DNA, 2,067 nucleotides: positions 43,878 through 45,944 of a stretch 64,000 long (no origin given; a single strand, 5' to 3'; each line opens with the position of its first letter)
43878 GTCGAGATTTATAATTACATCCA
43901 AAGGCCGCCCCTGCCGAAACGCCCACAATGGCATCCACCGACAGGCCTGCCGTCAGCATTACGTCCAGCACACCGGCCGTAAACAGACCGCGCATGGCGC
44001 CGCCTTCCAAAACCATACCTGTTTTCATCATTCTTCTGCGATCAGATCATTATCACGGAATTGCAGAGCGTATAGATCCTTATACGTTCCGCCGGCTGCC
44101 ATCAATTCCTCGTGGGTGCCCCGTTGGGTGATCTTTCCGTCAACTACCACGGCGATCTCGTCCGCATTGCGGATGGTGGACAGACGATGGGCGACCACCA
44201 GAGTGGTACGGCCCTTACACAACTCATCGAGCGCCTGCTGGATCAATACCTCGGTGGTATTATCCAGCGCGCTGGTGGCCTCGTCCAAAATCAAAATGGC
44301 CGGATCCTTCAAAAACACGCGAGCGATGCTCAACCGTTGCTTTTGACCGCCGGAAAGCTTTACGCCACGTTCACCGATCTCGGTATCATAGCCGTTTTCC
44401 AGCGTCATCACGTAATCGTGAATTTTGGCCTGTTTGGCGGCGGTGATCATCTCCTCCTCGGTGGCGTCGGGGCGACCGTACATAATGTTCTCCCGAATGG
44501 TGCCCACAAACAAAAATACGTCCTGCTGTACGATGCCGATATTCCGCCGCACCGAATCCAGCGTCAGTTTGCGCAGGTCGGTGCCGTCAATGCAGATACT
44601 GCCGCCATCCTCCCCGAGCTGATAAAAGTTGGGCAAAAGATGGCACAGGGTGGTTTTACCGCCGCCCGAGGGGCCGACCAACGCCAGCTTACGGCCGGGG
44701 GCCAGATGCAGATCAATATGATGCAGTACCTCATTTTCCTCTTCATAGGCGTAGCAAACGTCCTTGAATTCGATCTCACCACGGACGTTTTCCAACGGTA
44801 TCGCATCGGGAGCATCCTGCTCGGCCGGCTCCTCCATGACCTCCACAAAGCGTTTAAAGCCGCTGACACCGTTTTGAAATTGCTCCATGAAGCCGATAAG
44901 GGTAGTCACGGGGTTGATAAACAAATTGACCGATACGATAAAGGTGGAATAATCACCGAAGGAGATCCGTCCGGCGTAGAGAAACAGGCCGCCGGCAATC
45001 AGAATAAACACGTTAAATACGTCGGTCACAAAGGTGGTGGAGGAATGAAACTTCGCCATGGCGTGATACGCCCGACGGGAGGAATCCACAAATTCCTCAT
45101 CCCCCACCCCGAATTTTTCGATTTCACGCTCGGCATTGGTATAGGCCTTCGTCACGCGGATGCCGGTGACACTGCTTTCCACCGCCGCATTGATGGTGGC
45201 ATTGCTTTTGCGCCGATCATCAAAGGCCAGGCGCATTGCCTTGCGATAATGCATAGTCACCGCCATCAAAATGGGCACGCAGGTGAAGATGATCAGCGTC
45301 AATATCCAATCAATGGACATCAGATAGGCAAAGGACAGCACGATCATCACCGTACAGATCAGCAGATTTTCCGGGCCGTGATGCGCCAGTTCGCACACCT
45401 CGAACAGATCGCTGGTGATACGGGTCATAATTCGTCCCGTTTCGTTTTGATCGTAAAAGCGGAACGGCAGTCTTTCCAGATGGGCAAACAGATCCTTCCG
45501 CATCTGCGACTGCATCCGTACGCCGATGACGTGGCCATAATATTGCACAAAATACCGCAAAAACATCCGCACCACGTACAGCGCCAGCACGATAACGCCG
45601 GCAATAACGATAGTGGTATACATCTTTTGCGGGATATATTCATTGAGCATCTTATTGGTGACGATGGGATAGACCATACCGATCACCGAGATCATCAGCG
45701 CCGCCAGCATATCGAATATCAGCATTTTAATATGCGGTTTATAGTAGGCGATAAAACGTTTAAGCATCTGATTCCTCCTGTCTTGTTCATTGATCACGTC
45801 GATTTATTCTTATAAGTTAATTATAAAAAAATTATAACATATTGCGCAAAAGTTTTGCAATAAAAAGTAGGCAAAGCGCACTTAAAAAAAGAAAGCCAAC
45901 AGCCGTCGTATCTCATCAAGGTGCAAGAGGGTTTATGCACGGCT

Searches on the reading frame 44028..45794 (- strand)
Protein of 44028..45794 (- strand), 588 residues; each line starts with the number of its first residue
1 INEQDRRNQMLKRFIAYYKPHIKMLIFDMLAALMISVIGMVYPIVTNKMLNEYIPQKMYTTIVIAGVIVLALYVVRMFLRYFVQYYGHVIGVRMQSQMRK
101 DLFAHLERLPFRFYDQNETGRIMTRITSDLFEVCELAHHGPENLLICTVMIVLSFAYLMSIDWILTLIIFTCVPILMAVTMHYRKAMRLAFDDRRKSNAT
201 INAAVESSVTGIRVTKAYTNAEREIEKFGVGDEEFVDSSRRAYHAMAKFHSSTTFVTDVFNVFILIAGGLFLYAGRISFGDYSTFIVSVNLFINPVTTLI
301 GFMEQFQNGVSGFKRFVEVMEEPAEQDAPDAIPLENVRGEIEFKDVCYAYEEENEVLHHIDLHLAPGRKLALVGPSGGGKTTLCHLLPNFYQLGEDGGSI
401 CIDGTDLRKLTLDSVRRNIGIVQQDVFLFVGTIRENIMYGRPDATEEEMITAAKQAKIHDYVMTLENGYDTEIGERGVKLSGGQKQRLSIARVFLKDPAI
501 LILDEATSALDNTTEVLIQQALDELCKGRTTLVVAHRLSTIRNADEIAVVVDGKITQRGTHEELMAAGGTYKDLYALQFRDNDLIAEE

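Call 78: search_protein_families(library=pfam, proteins=[window:44028-45794:-], max_evalue=0.001)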
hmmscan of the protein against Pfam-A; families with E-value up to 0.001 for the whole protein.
window:44028-45794:- (588 aa): 3 families
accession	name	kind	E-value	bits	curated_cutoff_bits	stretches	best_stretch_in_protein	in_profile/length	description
PF00664.28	ABC_membrane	-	7.9e-43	147.5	28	1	25-296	1-274/274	ABC transporter transmembrane region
PF00005.33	ABC_tran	-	3e-30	106.1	25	1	357-508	1-137/137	ABC transporter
PF02463.25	SMC_N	-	5.4e-07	29.7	40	1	399-551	110-212/220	RecF/RecN/SMC N terminal domain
